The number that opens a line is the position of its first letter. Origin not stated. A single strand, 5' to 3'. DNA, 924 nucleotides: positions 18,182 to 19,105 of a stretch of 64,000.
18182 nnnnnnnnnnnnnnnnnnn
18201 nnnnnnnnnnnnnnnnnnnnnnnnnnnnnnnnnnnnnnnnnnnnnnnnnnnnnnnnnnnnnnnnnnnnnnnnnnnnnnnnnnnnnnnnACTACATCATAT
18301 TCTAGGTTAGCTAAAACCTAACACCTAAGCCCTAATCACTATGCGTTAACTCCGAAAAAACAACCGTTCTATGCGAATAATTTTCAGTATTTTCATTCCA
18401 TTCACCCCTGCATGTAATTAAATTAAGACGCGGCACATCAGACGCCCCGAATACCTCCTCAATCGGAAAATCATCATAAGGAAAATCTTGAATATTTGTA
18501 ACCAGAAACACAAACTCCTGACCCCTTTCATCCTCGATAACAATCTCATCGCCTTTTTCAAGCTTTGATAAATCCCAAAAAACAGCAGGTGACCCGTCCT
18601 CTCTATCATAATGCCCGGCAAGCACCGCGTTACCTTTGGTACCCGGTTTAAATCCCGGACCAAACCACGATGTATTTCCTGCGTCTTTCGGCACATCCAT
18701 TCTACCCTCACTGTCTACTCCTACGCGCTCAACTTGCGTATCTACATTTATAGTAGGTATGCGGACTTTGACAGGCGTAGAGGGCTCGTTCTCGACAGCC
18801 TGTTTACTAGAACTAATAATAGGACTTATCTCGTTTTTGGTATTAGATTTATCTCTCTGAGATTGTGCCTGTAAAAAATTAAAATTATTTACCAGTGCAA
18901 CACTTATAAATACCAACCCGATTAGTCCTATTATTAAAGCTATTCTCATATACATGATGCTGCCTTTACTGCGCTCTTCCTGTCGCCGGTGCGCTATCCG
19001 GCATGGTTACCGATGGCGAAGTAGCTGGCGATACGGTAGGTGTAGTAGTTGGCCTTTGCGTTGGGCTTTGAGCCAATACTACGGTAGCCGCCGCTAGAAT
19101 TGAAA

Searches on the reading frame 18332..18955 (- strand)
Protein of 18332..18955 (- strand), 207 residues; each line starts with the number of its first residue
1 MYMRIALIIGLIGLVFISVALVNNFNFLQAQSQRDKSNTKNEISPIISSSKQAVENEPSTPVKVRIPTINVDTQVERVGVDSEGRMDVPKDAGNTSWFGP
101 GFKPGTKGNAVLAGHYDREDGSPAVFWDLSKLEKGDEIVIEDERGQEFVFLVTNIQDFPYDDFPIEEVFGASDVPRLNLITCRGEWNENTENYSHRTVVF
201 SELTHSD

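Call 30: search_protein_families(library=pfam, proteins=[window:18332-18955:-], max_evalue=0.001)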
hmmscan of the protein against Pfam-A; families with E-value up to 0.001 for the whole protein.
window:18332-18955:- (207 aa): 1 family
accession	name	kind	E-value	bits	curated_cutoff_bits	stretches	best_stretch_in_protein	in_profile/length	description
PF04203.18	Sortase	-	2.8e-21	76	26.6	1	64-203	1-124/125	Sortase domain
